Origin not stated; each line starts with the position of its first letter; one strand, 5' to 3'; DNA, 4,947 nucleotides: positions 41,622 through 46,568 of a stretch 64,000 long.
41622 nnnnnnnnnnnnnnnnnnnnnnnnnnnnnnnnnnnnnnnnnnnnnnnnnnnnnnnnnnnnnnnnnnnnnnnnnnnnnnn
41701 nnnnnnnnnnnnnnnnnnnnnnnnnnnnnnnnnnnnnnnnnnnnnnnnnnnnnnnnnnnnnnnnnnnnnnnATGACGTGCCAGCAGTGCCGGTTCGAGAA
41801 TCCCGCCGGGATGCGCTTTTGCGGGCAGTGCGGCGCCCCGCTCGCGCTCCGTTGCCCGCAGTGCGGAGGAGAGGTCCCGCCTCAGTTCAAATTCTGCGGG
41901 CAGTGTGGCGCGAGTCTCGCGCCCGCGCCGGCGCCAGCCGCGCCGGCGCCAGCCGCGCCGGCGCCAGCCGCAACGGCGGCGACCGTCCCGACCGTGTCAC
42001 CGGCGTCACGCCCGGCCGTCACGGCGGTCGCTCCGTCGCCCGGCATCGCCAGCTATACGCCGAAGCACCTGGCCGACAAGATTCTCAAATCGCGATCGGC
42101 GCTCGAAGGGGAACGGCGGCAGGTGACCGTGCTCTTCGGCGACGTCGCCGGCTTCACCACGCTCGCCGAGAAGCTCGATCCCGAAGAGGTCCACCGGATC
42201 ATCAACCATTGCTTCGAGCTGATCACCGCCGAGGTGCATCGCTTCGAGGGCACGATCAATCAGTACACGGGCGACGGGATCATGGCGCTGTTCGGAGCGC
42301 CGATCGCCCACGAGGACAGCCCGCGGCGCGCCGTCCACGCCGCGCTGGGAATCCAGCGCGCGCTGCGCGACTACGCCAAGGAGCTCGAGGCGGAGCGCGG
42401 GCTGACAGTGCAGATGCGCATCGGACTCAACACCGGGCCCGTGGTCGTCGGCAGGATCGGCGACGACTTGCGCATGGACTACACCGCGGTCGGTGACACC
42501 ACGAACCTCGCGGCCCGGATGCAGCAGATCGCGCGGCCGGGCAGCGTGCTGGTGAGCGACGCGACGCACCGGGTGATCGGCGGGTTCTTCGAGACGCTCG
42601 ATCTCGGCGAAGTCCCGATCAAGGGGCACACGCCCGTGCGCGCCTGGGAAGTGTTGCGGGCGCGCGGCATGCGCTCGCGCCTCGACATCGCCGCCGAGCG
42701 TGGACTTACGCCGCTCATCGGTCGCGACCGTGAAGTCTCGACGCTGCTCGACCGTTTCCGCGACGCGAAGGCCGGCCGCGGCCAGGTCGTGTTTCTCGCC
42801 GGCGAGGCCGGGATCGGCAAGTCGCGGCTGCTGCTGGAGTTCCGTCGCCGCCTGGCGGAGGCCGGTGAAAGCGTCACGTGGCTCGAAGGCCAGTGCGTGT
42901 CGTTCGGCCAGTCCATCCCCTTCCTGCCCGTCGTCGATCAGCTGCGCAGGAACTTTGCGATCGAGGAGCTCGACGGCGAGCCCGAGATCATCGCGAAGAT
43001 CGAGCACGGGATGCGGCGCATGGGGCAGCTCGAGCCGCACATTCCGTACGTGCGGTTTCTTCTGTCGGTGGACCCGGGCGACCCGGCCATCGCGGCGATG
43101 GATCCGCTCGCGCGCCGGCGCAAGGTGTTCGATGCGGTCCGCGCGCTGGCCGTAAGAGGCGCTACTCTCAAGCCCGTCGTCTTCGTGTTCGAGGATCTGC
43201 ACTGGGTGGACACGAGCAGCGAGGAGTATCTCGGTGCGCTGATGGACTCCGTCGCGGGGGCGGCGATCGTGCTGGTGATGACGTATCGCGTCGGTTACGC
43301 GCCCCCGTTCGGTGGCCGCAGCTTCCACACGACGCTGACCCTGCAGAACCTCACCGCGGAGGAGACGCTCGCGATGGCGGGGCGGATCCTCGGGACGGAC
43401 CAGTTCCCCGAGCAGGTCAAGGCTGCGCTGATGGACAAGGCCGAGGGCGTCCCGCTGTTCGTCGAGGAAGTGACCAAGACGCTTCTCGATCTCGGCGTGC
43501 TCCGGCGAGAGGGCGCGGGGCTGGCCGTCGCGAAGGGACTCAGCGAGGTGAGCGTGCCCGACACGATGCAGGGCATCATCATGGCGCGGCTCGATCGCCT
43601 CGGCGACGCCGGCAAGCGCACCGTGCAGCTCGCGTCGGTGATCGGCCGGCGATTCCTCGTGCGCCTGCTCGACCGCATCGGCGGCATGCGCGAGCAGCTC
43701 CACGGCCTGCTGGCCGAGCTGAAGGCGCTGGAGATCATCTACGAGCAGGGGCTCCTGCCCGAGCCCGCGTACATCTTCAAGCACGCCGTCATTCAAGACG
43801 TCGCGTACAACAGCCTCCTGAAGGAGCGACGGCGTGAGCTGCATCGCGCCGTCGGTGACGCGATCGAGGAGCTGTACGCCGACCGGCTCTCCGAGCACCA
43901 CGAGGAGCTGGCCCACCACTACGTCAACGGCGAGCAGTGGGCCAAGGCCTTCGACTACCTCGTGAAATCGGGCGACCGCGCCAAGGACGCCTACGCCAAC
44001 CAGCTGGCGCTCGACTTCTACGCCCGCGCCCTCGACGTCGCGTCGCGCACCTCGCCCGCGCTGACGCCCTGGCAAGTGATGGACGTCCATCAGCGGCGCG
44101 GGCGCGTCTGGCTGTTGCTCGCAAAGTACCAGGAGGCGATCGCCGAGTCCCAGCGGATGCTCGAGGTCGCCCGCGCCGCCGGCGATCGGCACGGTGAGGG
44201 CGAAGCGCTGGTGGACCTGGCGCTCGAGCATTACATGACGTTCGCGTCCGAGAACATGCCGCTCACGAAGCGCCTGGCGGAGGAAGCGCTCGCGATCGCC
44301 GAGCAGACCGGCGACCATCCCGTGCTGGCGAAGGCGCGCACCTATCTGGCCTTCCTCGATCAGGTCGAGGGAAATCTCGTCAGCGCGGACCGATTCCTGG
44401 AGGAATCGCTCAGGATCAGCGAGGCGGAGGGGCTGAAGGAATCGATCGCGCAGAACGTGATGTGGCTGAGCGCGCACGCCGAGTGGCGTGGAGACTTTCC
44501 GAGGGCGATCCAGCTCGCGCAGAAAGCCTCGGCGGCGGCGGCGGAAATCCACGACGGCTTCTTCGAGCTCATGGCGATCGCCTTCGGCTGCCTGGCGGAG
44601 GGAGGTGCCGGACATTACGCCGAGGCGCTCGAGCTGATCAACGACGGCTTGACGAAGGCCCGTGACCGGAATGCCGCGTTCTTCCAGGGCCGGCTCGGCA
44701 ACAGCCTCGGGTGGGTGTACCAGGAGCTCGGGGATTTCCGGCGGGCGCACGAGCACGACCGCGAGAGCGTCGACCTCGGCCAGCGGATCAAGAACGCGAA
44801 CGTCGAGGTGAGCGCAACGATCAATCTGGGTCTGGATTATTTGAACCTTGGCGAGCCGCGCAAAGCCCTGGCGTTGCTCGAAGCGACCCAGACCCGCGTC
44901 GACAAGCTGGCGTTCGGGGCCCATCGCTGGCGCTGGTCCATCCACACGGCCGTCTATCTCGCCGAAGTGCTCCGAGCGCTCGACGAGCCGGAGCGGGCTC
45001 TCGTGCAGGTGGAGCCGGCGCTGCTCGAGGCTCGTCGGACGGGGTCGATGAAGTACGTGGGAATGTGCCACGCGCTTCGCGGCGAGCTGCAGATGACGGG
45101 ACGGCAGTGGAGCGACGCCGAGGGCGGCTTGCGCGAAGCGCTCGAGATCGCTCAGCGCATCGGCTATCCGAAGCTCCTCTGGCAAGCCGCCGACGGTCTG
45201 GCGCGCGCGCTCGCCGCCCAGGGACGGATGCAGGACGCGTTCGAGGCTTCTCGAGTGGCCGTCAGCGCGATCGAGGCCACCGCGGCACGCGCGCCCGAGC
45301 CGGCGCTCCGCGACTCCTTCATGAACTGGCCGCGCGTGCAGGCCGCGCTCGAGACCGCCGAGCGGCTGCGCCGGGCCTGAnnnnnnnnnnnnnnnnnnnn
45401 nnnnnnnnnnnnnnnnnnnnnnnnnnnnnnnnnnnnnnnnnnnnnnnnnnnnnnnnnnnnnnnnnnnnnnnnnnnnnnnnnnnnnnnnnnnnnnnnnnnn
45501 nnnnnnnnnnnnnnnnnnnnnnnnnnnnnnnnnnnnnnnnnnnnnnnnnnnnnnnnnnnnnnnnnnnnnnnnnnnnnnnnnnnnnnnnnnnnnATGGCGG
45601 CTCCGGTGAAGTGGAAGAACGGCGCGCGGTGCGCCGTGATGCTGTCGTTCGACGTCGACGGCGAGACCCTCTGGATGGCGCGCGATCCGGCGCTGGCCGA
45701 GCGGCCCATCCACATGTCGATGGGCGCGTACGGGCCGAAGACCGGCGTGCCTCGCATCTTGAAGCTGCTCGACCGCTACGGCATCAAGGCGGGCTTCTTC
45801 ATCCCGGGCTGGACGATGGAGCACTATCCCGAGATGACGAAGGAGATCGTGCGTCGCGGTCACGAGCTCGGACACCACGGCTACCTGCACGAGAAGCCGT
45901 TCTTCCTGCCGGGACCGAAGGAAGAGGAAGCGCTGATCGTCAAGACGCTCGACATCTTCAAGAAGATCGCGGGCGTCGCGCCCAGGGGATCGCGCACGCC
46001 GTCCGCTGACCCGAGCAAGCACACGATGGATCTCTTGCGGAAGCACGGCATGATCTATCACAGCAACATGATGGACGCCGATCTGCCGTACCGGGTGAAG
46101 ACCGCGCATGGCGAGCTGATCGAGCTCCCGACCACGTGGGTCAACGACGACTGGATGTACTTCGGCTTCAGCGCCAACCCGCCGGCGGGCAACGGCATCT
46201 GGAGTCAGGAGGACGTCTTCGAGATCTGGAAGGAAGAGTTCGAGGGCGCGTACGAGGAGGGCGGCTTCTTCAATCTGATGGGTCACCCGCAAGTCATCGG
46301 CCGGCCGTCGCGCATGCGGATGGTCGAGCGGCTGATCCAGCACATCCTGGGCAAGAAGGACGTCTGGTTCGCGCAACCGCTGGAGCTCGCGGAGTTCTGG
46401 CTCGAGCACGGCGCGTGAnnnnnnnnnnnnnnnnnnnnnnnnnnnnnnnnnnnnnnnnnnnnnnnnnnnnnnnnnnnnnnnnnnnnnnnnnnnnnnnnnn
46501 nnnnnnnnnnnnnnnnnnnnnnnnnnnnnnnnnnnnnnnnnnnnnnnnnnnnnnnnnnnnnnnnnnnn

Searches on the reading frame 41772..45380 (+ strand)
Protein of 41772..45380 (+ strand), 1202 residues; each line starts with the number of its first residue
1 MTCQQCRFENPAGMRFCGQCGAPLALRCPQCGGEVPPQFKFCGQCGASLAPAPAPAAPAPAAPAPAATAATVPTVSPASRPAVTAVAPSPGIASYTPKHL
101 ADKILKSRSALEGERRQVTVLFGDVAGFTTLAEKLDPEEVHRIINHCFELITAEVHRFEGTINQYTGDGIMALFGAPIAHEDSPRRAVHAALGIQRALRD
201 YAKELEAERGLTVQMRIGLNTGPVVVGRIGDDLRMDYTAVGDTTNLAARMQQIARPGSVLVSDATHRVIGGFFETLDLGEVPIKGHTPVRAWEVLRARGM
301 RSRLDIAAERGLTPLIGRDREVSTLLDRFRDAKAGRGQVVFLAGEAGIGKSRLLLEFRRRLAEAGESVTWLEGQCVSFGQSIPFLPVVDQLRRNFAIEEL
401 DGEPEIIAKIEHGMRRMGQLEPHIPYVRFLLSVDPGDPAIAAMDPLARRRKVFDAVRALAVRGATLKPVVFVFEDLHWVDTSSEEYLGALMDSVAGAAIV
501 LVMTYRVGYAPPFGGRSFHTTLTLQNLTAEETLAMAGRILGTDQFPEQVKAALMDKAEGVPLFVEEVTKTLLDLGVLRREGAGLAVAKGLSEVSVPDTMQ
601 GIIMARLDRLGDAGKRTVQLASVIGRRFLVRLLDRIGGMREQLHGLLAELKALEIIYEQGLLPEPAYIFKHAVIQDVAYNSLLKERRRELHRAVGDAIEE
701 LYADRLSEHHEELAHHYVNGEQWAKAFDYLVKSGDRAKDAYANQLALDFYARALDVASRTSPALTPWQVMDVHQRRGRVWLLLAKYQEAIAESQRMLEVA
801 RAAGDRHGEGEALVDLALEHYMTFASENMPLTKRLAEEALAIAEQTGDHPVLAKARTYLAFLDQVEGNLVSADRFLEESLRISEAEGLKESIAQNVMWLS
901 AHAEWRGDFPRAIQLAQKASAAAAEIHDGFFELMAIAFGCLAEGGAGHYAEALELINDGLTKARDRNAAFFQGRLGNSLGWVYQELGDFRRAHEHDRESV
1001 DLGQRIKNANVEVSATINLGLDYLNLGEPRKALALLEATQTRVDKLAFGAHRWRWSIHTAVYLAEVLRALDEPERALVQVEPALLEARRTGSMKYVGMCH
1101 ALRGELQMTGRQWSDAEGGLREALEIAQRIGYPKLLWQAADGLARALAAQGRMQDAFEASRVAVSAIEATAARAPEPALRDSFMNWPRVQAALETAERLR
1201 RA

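Call 66: search_protein_families(library=pfam, proteins=[window:41772-45380:+], max_evalue=0.00001)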
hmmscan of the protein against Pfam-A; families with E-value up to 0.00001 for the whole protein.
window:41772-45380:+ (1202 aa): 6 families
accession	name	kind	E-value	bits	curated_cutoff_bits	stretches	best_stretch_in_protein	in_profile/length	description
PF13191.12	AAA_16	-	3.3e-27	96.5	32.6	1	314-494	1-159/167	AAA ATPase domain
PF00211.25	Guanylate_cyc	-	1e-26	94.1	21.9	1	116-292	7-179/183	Adenylate and Guanylate cyclase catalytic domain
PF13424.12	TPR_12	-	5.7e-16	58.9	30.1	0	826-884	16-76/77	Tetratricopeptide repeat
PF12773.13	DZR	-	5.4e-12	46.1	27.3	1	3-46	1-45/45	Double zinc ribbon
PF13240.11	Zn_Ribbon_1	-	6.4e-09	35.8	25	0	3-24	2-23/23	zinc-ribbon domain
PF24463.1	DUF7577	-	4e-08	33.2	28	1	27-49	4-26/27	Domain of unknown function (DUF7577)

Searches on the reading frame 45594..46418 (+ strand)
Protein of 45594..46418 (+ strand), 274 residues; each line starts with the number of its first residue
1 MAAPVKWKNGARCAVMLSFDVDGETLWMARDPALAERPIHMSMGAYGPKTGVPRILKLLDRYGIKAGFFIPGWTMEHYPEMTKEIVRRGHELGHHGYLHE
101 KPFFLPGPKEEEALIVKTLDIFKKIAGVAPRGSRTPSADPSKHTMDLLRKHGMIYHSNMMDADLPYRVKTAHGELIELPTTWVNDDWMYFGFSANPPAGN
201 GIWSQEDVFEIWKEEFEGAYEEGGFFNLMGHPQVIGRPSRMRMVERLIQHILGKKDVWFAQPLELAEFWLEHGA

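Call 66: search_protein_families(library=pfam, proteins=[window:45594-46418:+], max_evalue=0.00001)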
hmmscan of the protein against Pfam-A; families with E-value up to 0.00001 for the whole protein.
window:45594-46418:+ (274 aa): 1 family
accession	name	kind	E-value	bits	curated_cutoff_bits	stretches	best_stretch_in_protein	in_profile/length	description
PF01522.26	Polysacc_deac_1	-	2.4e-19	69.9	23.1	1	47-153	16-121/124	Polysaccharide deacetylase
